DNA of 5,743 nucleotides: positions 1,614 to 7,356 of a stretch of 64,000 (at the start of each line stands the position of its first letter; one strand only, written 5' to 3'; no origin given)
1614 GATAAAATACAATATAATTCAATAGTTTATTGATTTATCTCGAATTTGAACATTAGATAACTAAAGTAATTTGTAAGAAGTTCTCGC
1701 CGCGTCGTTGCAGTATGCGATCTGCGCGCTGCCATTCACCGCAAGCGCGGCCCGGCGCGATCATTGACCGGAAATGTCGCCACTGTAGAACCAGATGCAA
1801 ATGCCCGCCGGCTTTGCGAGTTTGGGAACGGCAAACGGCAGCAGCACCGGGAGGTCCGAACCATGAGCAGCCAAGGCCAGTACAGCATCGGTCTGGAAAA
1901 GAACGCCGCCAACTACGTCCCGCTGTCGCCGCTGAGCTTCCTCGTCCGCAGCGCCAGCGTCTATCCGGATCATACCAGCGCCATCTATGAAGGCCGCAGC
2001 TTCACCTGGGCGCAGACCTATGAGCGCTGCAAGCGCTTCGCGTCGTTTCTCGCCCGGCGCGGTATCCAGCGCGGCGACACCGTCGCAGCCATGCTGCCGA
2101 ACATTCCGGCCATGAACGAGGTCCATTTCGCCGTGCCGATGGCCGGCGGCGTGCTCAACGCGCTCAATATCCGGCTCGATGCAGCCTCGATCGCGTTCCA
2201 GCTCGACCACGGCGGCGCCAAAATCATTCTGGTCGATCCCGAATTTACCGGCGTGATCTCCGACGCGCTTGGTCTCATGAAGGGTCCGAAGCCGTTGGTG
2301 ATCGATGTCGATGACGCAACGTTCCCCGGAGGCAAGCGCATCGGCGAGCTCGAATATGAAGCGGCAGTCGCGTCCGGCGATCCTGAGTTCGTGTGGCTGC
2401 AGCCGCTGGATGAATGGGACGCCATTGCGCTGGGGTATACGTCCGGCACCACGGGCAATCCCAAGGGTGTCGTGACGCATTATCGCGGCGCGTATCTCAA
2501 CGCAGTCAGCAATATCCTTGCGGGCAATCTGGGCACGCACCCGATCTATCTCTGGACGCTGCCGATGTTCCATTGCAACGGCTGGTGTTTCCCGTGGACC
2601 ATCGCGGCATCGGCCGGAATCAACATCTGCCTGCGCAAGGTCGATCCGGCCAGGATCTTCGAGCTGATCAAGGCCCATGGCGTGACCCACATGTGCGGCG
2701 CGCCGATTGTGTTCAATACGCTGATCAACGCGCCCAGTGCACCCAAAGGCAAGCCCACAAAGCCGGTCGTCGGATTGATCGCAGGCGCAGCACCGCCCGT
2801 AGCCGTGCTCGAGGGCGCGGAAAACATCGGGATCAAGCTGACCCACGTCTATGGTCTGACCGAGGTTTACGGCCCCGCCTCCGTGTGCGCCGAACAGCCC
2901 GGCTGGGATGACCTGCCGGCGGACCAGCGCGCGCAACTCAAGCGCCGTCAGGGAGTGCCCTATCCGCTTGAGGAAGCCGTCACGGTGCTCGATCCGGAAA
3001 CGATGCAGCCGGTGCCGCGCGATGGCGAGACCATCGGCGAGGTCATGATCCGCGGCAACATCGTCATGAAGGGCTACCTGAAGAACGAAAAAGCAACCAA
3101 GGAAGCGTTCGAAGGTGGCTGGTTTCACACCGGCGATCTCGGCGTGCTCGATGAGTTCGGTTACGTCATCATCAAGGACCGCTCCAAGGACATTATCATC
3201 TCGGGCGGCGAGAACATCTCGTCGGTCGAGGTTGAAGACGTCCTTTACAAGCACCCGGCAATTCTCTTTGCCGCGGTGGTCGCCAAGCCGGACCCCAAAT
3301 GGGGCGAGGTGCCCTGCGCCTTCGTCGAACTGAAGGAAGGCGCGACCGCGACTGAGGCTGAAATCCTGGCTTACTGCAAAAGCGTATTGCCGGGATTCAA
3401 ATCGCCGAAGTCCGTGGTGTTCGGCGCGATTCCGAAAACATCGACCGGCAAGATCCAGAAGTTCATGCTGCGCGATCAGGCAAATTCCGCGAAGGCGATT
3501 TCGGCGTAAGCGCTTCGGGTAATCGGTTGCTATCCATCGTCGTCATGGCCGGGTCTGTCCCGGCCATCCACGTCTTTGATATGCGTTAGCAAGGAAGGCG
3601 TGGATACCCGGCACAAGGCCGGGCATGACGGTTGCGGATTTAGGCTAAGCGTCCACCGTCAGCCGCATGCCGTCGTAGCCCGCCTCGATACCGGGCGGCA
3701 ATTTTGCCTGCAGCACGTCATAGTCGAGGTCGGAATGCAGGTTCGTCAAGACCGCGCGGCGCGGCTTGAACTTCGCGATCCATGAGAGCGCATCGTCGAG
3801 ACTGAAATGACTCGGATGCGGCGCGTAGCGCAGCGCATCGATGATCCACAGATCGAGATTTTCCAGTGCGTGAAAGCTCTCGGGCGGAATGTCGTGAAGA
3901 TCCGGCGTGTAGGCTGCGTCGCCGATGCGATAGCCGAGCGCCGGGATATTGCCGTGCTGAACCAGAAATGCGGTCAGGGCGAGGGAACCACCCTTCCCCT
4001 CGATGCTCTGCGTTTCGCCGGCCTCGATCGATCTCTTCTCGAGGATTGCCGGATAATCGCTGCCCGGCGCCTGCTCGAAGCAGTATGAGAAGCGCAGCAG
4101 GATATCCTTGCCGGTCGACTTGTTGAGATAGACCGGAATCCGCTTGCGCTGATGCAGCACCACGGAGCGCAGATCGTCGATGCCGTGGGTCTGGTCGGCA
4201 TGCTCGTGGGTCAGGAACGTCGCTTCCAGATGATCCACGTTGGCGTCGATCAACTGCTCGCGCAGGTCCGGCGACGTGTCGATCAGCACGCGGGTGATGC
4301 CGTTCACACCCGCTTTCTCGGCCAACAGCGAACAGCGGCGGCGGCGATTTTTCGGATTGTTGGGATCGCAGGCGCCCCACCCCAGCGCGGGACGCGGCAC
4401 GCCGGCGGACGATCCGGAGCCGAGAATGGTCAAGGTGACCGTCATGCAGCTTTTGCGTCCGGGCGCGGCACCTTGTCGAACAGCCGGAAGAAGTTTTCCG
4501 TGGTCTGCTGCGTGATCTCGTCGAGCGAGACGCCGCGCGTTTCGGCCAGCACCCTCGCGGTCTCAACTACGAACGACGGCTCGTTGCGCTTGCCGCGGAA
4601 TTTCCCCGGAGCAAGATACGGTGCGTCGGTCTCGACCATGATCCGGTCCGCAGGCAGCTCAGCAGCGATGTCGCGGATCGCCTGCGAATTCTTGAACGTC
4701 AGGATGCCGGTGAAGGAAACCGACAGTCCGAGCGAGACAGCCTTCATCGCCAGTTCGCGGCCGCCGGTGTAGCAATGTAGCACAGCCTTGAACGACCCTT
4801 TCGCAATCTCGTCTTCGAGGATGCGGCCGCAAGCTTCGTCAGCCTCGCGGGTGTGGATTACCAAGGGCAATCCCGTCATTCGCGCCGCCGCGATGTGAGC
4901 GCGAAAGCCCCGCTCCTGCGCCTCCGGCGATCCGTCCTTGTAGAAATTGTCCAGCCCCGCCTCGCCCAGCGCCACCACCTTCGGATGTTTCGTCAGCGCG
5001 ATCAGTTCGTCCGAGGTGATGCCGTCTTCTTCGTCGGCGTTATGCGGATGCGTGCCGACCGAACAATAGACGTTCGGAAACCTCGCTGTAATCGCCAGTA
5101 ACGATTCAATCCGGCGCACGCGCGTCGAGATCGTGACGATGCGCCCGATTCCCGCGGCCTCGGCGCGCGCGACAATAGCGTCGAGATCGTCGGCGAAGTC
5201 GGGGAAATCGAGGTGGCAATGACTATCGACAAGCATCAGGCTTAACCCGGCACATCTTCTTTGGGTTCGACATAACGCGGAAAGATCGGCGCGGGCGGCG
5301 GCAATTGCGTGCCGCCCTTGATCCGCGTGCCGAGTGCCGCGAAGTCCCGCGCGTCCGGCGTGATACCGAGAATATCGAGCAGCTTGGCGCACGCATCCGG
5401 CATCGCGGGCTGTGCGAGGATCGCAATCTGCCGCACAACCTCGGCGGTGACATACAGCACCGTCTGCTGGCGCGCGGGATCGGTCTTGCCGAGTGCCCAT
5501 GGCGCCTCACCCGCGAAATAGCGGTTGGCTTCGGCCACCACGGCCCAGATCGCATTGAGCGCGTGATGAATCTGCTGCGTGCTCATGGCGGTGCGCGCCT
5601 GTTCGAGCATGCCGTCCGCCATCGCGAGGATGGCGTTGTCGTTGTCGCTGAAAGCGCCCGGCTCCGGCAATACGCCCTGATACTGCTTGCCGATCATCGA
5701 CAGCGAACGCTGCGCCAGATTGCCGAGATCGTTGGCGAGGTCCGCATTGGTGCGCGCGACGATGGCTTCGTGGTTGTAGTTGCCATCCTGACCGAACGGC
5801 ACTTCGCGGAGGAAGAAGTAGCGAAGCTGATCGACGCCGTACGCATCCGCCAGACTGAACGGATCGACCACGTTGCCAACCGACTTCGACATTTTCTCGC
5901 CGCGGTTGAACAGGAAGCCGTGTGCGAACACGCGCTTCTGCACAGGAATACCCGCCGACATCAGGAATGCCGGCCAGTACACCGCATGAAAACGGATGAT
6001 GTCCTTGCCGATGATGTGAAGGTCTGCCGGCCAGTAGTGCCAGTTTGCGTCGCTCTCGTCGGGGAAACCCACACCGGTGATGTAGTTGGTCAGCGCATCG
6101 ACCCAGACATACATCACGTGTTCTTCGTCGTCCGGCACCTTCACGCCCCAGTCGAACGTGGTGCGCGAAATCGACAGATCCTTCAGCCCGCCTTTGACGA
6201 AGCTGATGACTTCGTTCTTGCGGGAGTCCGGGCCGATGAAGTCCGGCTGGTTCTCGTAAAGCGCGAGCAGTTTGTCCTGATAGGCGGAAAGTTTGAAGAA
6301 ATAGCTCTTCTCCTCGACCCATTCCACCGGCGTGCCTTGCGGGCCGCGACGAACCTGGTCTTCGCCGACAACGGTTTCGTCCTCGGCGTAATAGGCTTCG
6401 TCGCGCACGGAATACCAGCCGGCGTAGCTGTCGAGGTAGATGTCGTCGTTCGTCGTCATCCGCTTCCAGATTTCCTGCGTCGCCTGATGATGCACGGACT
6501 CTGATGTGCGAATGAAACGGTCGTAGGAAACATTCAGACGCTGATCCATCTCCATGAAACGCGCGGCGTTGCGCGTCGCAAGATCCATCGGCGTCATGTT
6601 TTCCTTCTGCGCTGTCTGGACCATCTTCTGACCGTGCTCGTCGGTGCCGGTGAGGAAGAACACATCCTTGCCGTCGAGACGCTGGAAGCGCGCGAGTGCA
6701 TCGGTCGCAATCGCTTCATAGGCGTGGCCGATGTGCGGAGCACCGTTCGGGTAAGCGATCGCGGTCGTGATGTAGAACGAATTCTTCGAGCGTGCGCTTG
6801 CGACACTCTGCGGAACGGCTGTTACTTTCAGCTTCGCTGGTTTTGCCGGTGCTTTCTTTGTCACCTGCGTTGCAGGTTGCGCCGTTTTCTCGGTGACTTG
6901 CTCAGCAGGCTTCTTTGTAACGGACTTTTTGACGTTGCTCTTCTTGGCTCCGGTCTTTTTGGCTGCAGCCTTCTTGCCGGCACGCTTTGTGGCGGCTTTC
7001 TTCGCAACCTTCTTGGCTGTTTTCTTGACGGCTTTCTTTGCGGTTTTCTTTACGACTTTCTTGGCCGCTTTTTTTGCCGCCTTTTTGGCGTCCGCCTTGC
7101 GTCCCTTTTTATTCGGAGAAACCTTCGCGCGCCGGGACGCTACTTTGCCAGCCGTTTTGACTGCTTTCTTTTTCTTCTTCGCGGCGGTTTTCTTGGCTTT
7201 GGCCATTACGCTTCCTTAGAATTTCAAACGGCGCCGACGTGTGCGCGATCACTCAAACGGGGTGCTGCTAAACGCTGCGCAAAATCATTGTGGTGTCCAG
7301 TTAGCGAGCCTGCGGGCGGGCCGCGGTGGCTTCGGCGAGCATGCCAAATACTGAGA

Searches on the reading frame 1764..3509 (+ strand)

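Call 25: search_protein_families(library=pfam, proteins=[window:1764-3509:+], max_evalue=0.001)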
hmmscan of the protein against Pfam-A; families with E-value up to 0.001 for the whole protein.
window:1764-3509:+ (581 aa): 2 families
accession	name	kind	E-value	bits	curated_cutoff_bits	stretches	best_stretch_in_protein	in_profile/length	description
PF00501.34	AMP-binding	-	1.2e-77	261.7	29.9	1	62-439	3-384/384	AMP-binding enzyme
PF13193.12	AMP-binding_C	-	1.6e-19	71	24.5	1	489-563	1-76/76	AMP-binding enzyme C-terminal domain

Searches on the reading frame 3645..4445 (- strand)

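Call 25: search_protein_families(library=pfam, proteins=[window:3645-4445:-], max_evalue=0.001)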
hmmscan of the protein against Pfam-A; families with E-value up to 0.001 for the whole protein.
window:3645-4445:- (266 aa): 1 family
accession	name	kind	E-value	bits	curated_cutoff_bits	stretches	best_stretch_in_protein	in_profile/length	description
PF12706.13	Lactamase_B_2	-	8.5e-34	117.4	27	1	51-234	1-198/200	Beta-lactamase superfamily domain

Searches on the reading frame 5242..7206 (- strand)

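Call 25: search_protein_families(library=pfam, proteins=[window:5242-7206:-], max_evalue=0.001)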
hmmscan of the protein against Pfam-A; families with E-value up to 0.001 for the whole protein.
window:5242-7206:- (654 aa): 5 families
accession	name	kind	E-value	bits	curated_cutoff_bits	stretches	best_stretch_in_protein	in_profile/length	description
PF09334.17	tRNA-synt_1g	-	7.1e-111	371.2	20.1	2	295-501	177-390/391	tRNA synthetases class I (M)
PF00133.28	tRNA-synt_1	-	4.8e-27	95.2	22.7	2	361-474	295-410/414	tRNA synthetases class I (I, L, M and V)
PF19303.5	Anticodon_3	-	7.7e-14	52.3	23.5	1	513-643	1-133/152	Anticodon binding domain of methionyl tRNA ligase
PF01406.26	tRNA-synt_1e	-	1.5e-11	44.7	27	1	143-273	11-139/301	tRNA synthetases class I (C) catalytic domain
PF01921.24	tRNA-synt_1f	-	0.0001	21.8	27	0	430-470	274-314/360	tRNA synthetases class I (K)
